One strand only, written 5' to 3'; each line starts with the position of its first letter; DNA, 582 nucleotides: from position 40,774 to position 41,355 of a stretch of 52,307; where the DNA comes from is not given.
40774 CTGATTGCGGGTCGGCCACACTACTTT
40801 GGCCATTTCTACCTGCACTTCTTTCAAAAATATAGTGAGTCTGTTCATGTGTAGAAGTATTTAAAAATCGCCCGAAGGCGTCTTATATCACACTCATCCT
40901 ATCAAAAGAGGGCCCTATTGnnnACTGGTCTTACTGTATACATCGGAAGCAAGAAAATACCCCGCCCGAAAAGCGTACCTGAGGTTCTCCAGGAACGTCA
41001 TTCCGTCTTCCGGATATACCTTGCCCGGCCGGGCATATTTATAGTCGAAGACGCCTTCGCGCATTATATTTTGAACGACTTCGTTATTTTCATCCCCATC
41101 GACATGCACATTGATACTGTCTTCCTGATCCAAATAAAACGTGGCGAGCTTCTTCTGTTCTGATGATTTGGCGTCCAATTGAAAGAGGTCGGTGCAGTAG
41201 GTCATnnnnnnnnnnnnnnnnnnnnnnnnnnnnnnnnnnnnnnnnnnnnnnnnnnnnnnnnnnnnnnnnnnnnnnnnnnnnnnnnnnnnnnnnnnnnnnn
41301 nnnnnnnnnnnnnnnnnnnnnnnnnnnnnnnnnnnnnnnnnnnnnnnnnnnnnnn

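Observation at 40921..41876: gyrB-coupled mini-kinase (PI3/4K/HipA-like) plus 94-aa partner: an uncharacterised two-gene module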

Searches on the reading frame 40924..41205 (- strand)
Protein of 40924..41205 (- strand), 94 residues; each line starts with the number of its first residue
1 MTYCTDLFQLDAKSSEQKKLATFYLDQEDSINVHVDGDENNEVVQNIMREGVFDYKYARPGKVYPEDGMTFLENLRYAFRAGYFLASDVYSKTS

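Call 3: search_protein_families(library=pfam, proteins=[window:40924-41205:-], max_evalue=1)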
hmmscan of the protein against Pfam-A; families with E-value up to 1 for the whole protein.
window:40924-41205:- (94 aa): 0 families

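Call 4: search_protein_families(library=ncbifam, proteins=[window:40924-41205:-], max_evalue=1)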
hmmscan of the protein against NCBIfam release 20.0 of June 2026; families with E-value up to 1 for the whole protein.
window:40924-41205:- (94 aa): 0 families

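Call 7: search_protein_families(library=padloc, proteins=[window:40924-41205:-], max_evalue=1)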
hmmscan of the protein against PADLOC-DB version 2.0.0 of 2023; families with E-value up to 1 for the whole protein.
window:40924-41205:- (94 aa): 0 families

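Call 8: search_protein_families(library=phrogs, proteins=[window:40924-41205:-], max_evalue=1)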
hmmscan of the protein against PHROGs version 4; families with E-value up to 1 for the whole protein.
window:40924-41205:- (94 aa): 1 family
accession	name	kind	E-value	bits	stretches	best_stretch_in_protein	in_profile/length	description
phrog_20654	-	unknown function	0.023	15.8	1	6-54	20-69/84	-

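Call 12: find_homologous_proteins(query=window:40924-41205:-, max_evalue=0.01)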
Query window:40924-41205:- (94 aa): 1 proteins with E <= 0.01 among 2 candidates.
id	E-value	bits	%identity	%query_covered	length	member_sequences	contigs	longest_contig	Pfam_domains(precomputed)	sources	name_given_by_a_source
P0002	1.1e-56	206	100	100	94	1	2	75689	-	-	-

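Call 40: find_related_loci(query=A5, collection=genome_contigs, flank=5000)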
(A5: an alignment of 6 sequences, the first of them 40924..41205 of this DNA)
Query A5 (94 aa) in genome_contigs; peptide patterns used: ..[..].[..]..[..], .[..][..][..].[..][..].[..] (x = any residue, [..] = any of these).
95 stretches matched a pattern; 12 encode a relative of the query (tblastn E <= 1e-3); 12 distinct loci.
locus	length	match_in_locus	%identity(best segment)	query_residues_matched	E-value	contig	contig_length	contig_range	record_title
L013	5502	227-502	57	1-93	6e-32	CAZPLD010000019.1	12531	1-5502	MAG TPA_asm: uncultured Candidatus Saccharibacteria bacterium isolate binchicken_co227_99 genome assembly, contig: NODE_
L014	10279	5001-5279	53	1-94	1e-31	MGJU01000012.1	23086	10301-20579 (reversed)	MAG: Candidatus Yanofskybacteria bacterium RIFCSPHIGHO2_02_FULL_43_17 rifcsphigho2_02_scaffold_3302, whole genome shotgu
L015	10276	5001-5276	54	1-93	5e-31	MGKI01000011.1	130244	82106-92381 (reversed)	MAG: Candidatus Yanofskybacteria bacterium RIFCSPLOWO2_01_FULL_42_49 rifcsplowo2_01_scaffold_535, whole genome shotgun s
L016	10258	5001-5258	54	3-89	6e-31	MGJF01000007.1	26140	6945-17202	MAG: Candidatus Yanofskybacteria bacterium RIFCSPHIGHO2_01_FULL_43_32 rifcsphigho2_01_scaffold_3379, whole genome shotgu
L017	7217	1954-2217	55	1-89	7e-31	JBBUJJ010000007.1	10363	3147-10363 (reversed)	MAG: Patescibacteria group bacterium isolate H41-bin108_1 H41_bin108_1_000000000007, whole genome shotgun sequence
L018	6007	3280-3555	52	1-93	3e-29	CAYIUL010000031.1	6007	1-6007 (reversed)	MAG TPA_asm: uncultured Candidatus Saccharibacteria bacterium isolate ERP119705_co5_417 genome assembly, contig: NODE_18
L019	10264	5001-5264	55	1-89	2e-29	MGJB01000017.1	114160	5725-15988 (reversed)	MAG: Candidatus Yanofskybacteria bacterium RIFCSPHIGHO2_01_FULL_41_26 rifcsphigho2_01_scaffold_847, whole genome shotgun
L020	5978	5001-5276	52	3-94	1e-28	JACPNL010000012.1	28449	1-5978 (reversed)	MAG: Candidatus Yanofskybacteria bacterium isolate NC_groundwater_574_Ag_S-0.1um_43_12 S35_SO-1_scaffold_251667, whole g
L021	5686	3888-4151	54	1-89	8e-29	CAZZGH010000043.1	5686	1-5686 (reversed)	MAG TPA_asm: uncultured Candidatus Saccharibacteria bacterium isolate binchicken_co38_350 genome assembly, contig: NODE_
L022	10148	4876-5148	51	1-93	2e-28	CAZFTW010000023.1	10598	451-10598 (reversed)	MAG TPA_asm: uncultured Candidatus Saccharibacteria bacterium isolate binchicken_co227_337 genome assembly, contig: NODE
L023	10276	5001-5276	49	1-93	5e-28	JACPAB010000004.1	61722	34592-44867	MAG: Candidatus Yanofskybacteria bacterium isolate NC_groundwater_220_Ag_S-0.1um_46_18 S4_GD2017_2_S1_scaffold_506, whol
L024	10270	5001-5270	52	1-92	2e-26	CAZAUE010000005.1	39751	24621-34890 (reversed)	MAG TPA_asm: uncultured Candidatus Saccharibacteria bacterium isolate SRP050083_co1_186 genome assembly, contig: NODE_30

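Call 41: search_solved_structures(query=A5, max_evalue=10, show_alignments=2)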
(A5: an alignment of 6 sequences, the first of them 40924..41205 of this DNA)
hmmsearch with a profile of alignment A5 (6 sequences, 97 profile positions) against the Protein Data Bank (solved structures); distinct sequences matched with E-value up to 10: 1.
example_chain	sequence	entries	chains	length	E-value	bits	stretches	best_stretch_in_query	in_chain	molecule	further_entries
1xfi_A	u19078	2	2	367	0.0021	21.7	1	6-75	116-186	unknown protein | Protein At2g17340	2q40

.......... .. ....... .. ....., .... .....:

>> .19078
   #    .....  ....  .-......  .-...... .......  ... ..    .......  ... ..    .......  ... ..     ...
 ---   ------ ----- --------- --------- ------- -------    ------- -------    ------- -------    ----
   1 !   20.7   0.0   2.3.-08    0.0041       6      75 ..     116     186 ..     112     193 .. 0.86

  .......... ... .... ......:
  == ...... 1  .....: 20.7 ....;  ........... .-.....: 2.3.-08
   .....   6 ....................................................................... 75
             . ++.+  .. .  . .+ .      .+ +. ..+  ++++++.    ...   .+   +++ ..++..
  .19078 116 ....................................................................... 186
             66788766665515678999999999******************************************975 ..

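Call 42: search_protein_families(library=pfam, alignment_id=A5, max_evalue=1)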
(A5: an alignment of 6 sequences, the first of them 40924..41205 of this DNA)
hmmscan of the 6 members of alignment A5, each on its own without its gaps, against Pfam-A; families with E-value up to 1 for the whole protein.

A. member 1, window:40924-41205:- (94 aa): 0 families

B. families by the number of members that match (of 6 scanned): 1 family
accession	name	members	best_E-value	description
PF15417.11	DUF4624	1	0.19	Domain of unknown function (DUF4624)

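Call 57: find_related_loci(query=A6, collection=metagenome_contigs, flank=4000)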
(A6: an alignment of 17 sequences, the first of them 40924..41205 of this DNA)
Query A6 (94 aa) in metagenome_contigs; peptide patterns used: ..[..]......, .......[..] (x = any residue, [..] = any of these).
600 stretches matched a pattern (row limit reached: there are more); 60 encode a relative of the query (tblastn E <= 1e-3); 60 distinct loci.
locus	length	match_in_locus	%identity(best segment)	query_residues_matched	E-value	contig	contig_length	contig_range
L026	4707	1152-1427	56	1-93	5e-33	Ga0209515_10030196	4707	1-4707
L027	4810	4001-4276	57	1-93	5e-33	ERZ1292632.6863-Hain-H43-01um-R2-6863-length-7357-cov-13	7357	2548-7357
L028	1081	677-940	60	1-89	5e-34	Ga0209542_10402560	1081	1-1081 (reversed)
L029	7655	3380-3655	55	1-93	8e-32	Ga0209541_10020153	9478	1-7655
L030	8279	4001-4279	53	1-94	4e-31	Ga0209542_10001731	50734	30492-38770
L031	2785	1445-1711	57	3-93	4e-31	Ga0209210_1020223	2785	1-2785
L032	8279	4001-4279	53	1-94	4e-31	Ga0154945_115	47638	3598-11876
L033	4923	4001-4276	53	1-94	9e-31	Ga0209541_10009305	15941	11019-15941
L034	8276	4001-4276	54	1-93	2e-30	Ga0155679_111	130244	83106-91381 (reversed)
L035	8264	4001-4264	55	1-89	1e-30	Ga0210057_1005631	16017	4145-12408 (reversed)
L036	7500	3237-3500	57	1-89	1e-30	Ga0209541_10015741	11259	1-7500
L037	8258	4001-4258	54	3-89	2e-30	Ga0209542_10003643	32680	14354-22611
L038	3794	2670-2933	55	1-89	2e-30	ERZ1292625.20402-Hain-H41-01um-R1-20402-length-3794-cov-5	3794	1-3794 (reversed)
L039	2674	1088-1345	54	3-89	2e-30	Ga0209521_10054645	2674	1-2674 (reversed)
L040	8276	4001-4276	53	1-93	3e-30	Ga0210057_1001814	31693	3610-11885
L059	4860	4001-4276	48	1-93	5e-28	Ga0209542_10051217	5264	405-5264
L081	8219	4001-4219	38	28-92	1e-10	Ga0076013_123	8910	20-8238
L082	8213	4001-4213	35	27-89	3e-10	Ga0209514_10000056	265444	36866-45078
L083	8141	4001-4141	45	43-89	5e-10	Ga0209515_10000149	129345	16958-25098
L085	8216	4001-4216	39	17-92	1e-8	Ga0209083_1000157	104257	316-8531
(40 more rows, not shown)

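Call 58: search_solved_structures(query=A6, max_evalue=10, show_alignments=1)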
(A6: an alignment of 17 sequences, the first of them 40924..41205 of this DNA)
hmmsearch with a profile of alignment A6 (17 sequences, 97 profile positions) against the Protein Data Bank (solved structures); distinct sequences matched with E-value up to 10: 2.
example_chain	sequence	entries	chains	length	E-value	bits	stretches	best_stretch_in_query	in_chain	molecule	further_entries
1xfi_A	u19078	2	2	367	0.00086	22.8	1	6-75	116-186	unknown protein | Protein At2g17340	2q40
6eup_A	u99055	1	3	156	2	12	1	15-68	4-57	Adhesin A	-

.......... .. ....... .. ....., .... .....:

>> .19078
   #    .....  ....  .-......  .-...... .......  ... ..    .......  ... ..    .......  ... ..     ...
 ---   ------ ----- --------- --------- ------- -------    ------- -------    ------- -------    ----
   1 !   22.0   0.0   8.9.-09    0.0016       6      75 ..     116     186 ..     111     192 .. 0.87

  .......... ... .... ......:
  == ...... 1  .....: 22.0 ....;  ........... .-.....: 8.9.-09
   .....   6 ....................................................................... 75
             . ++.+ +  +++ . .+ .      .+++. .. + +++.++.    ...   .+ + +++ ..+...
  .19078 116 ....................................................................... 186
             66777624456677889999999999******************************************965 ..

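Call 62: search_protein_families(library=pfam, proteins=[L082:52-1104:+, L082:1368-1808:+, L082:2100-2918:+, L082:3027-3962:+, L082:3959-4225:+, L082:4231-4635:+, L082:4625-5518:-, L082:5661-6968:-, L082:6995-7999:+], max_evalue=0.001)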
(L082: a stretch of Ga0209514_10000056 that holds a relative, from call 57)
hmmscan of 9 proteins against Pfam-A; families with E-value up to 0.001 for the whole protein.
L082:52-1104:+ (350 aa): 7 families
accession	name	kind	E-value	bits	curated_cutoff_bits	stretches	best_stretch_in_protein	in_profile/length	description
PF07724.20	AAA_2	-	3.1e-68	229.4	27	1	51-225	1-165/166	AAA domain (Cdc48 subfamily)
PF10431.15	ClpB_D2-small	-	2.7e-24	85.4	21.9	1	232-312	1-81/81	C-terminal, D2-small domain, of ClpB protein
PF07728.20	AAA_5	-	1.6e-13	51.3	22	1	56-177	2-125/139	AAA domain (dynein-related subfamily)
PF00004.35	AAA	-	2e-08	35.2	21.2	1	57-180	2-114/131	ATPase family associated with various cellular activities (AAA)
PF00158.32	Sigma54_activat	-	2.4e-06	27.8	20.2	1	28-161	4-129/168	Sigma-54 interaction domain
PF13401.12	AAA_22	-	3.2e-05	24.7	27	1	55-150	7-109/130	AAA domain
PF00437.27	T2SSE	-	0.00077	18.7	24.9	0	50-134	139-220/370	Type II/IV secretion system protein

L082:1368-1808:+ (146 aa): 0 families

L082:2100-2918:+ (272 aa): 2 families
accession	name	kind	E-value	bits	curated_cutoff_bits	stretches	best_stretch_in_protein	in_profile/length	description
PF08443.16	RimK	-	2.6e-27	96.1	21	1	96-255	9-167/188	RimK-like ATP-grasp domain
PF02955.21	GSH-S_ATP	-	4.7e-08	33.1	23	1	156-226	64-135/175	Prokaryotic glutathione synthetase, ATP-grasp domain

L082:3027-3962:+ (311 aa): 0 families

L082:3959-4225:+ (88 aa): 0 families

L082:4231-4635:+ (134 aa): 1 family
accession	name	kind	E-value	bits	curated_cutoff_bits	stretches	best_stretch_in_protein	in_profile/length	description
PF00293.34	NUDIX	-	1.3e-19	70.9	21.1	1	3-119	2-126/134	NUDIX domain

L082:4625-5518:- (297 aa): 3 families
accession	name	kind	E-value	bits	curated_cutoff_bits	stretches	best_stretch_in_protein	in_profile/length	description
PF01715.23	IPPT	-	3.4e-58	197.6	23.6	1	40-273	1-242/243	IPP transferase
PF01745.22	IPT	-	1.8e-11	44.3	20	1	6-102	2-98/233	Isopentenyl transferase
PF13671.12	AAA_33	-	0.00042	21.1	27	1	7-72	1-71/143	AAA domain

L082:5661-6968:- (435 aa): 2 families
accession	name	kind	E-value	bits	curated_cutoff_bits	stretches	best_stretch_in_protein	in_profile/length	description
PF08245.18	Mur_ligase_M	-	1.5e-34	120.2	24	1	41-250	1-199/200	Mur ligase middle domain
PF02875.26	Mur_ligase_C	-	2e-27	97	28.4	1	273-407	1-127/127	Mur ligase, glutamate ligase domain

L082:6995-7999:+ (334 aa): 3 families
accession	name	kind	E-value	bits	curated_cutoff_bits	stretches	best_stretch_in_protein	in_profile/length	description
PF17762.8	HTH_ParB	-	1.5e-30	105.8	22.6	1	114-214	1-100/102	ParB HTH domain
PF02195.25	ParB_N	-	2.2e-26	92.2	26.3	1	12-112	5-95/95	ParB N-terminal domain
PF23552.2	ParB_C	-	3e-09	36.6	23.8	1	226-269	3-47/50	ParB dimerisation domain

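Call 63: search_protein_families(library=pfam, proteins=[L085:179-775:+, L085:780-1121:+, L085:1154-2038:+, L085:2100-2441:+, L085:2877-3962:+, L085:3959-4222:+, L085:4324-5160:+, L085:5187-5750:+, L085:6026-6823:-, L085:6861-7571:-], max_evalue=0.001)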
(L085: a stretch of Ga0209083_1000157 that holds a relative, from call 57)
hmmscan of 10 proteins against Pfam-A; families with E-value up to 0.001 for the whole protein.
L085:179-775:+ (198 aa): 2 families
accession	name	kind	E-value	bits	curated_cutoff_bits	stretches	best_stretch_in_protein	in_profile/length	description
PF13419.12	HAD_2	-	5.7e-13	49.8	23.8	1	5-179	1-175/178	Haloacid dehalogenase-like hydrolase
PF00702.32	Hydrolase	-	9.4e-12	46.2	26.4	1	2-176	1-191/191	haloacid dehalogenase-like hydrolase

L085:780-1121:+ (113 aa): 0 families

L085:1154-2038:+ (294 aa): 1 family
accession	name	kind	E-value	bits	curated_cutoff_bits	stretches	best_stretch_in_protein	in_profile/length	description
PF02541.22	Ppx-GppA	-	9.5e-30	104.4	27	1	41-292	28-281/285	Ppx/GppA phosphatase family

L085:2100-2441:+ (113 aa): 0 families

L085:2877-3962:+ (361 aa): 2 families
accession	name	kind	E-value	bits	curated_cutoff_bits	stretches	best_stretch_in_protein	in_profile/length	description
PF00454.33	PI3_PI4_kinase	-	3.4e-08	34.1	27.1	1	189-269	100-180/241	Phosphatidylinositol 3- and 4-kinase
PF20613.4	HipA_2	-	1.1e-07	31.8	27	1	207-303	90-196/240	HipA-like kinase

L085:3959-4222:+ (87 aa): 0 families

L085:4324-5160:+ (278 aa): 0 families

L085:5187-5750:+ (187 aa): 3 families
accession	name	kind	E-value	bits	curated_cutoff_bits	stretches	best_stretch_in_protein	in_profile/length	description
PF00578.27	AhpC-TSA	-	1.3e-39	135.4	26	1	5-132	2-122/124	AhpC/TSA family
PF08534.16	Redoxin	-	2.8e-19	69.8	26.6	1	7-142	5-139/148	Redoxin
PF10417.14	1-cysPrx_C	-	9e-06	26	21.1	1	155-179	2-26/41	C-terminal domain of 1-Cys peroxiredoxin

L085:6026-6823:- (265 aa): 5 families
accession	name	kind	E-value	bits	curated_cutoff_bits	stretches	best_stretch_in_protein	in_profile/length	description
PF00106.31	adh_short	-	1.5e-38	132.6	26.6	1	5-190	1-190/195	short chain dehydrogenase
PF13561.12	adh_short_C2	-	9.5e-22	78.2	27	1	11-198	1-194/236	Enoyl-(Acyl carrier protein) reductase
PF08659.16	KR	-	3.7e-07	30.7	22.6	1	7-151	3-153/180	KR domain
PF01370.27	Epimerase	-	1.2e-06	28.5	20.9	1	7-120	1-105/240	NAD dependent epimerase/dehydratase family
PF08643.16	DUF1776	-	0.00079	19.4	25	1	87-185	104-202/294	Fungal family of unknown function (DUF1776)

L085:6861-7571:- (236 aa): 1 family
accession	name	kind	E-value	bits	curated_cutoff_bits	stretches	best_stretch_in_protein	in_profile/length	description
PF08713.17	DNA_alkylation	-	1.2e-55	188.9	21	1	7-224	3-213/213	DNA alkylation repair enzyme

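Call 64: search_protein_families(library=pfam, proteins=[L081:621-1727:+, L081:1927-2718:+, L081:2918-3958:+, L081:3962-4222:+, L081:4392-5285:-, L083:1416-2093:-, L083:2412-3032:+, L083:3034-3879:+, L083:3887-4150:+, L083:4452-5201:+], max_evalue=0.001)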
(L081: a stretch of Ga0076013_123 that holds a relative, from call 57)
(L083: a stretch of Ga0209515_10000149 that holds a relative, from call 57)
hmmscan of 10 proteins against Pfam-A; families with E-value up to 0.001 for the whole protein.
L081:621-1727:+ (368 aa): 0 families

L081:1927-2718:+ (263 aa): 0 families

L081:2918-3958:+ (346 aa): 1 family
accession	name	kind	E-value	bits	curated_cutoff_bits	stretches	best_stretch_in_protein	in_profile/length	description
PF00454.33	PI3_PI4_kinase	-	2.9e-12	47.4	27.1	1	100-230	39-175/241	Phosphatidylinositol 3- and 4-kinase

L081:3962-4222:+ (86 aa): 0 families

L081:4392-5285:- (297 aa): 0 families

L083:1416-2093:- (225 aa): 3 families
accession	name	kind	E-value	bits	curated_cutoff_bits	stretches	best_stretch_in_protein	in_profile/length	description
PF21906.2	NrtR_WHD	-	4.3e-26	91.3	27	1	153-213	1-61/61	NrtR DNA-binding winged helix domain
PF00293.34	NUDIX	-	6.3e-14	52.6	21.1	1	15-136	4-131/134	NUDIX domain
PF19368.5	AraR_C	-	5.2e-11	43.1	23.8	1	149-214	1-67/82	AraR C-terminal winged HTH domain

L083:2412-3032:+ (206 aa): 0 families

L083:3034-3879:+ (281 aa): 1 family
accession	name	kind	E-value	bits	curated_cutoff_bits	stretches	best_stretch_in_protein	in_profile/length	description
PF00454.33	PI3_PI4_kinase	-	8.5e-06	26.3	27.1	1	154-202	127-177/241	Phosphatidylinositol 3- and 4-kinase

L083:3887-4150:+ (87 aa): 0 families

L083:4452-5201:+ (249 aa): 1 family
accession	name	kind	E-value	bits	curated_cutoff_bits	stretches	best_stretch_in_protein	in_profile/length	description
PF17248.7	DUF5317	-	2.1e-11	44.5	25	2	168-220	97-150/151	Family of unknown function (DUF5317)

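Call 79: find_related_loci(query=A6, collection=viral_contigs, flank=4000)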
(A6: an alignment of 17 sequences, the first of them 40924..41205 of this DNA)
Query A6 (94 aa) in viral_contigs; peptide patterns used: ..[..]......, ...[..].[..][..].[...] (x = any residue, [..] = any of these).
10 stretches matched a pattern, but none encodes a relative of the query by tblastn (E <= 1e-3).
